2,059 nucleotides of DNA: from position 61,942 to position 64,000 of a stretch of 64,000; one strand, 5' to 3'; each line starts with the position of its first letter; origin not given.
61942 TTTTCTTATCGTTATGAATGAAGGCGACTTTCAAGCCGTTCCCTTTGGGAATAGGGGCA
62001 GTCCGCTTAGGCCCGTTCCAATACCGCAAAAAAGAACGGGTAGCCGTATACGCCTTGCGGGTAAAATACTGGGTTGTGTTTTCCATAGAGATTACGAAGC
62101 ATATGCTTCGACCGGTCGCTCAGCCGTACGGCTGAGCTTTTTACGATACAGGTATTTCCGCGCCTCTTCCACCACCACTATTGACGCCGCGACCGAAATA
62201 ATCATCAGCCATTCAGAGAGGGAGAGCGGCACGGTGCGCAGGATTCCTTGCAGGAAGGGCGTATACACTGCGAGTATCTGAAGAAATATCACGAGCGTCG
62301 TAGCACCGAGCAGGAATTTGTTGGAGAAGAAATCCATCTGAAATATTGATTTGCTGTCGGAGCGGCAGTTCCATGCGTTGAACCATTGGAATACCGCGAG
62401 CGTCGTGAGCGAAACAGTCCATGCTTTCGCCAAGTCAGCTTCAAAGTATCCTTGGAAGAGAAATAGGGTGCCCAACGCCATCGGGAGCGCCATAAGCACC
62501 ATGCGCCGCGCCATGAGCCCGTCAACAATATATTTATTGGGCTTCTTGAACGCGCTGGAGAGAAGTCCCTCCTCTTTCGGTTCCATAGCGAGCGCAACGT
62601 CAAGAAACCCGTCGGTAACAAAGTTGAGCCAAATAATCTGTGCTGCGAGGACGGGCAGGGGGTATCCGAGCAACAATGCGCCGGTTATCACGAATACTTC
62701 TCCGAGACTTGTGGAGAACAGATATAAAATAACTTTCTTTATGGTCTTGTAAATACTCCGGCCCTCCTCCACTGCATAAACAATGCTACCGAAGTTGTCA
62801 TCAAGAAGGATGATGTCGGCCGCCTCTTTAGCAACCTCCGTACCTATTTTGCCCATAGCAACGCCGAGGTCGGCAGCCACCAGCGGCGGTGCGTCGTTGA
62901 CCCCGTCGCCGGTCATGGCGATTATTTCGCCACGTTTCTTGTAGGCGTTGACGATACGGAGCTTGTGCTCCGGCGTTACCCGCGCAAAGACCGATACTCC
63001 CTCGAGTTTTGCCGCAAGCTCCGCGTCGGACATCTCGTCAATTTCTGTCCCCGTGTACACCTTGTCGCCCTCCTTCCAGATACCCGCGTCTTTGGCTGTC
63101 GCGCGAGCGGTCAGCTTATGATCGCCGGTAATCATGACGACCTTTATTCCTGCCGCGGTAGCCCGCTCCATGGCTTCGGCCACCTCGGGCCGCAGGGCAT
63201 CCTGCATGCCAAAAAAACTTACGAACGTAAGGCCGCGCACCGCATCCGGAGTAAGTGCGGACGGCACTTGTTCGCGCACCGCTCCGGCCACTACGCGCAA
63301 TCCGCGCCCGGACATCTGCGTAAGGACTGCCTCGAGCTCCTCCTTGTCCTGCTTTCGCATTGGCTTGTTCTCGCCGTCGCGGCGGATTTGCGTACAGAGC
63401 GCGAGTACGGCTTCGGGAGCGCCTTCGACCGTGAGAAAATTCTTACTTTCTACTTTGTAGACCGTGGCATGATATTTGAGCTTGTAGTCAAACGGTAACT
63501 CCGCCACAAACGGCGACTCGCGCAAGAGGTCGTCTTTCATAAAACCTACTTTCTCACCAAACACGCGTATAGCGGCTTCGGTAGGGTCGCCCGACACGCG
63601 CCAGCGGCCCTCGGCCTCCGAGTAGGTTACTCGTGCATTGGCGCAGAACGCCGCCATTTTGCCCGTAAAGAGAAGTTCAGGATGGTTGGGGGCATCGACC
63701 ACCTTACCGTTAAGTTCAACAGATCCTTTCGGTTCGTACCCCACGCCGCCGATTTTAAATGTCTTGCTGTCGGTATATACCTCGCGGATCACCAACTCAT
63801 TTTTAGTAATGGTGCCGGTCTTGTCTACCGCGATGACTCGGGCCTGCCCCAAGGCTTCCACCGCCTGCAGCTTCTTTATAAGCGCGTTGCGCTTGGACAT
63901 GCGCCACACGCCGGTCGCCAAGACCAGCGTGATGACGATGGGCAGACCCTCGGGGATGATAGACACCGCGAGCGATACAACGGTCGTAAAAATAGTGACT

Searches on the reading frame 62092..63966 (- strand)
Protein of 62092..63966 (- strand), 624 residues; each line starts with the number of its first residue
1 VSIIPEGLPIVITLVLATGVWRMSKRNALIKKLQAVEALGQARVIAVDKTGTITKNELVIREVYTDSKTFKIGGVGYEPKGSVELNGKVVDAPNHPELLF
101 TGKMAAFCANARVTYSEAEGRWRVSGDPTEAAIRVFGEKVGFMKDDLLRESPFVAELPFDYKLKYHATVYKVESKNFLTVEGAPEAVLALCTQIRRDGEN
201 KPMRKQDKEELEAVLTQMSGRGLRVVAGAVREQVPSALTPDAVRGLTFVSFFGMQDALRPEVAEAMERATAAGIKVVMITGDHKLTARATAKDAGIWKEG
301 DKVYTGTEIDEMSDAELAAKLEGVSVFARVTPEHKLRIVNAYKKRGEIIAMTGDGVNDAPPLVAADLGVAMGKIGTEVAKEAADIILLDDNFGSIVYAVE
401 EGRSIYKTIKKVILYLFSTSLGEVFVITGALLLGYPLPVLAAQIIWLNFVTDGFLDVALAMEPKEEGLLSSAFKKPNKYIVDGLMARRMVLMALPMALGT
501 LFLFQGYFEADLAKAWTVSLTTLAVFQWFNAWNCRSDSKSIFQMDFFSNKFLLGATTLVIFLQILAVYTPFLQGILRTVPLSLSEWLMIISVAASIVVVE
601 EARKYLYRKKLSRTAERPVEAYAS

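Call 73: search_protein_families(library=pfam, proteins=[window:62092-63966:-], max_evalue=0.00001)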
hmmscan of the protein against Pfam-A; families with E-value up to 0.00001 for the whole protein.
window:62092-63966:- (624 aa): 3 families
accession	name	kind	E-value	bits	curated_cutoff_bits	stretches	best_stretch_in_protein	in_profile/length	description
PF00689.26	Cation_ATPase_C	-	1.5e-45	155.5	27.3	1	436-606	1-175/175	Cation transporting ATPase, C-terminus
PF00702.32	Hydrolase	-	1.5e-19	71.6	26.4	1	43-366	2-191/191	haloacid dehalogenase-like hydrolase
PF13246.12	Cation_ATPase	-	2.1e-18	66.6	21.7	1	107-194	2-91/91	Cation transport ATPase (P-type)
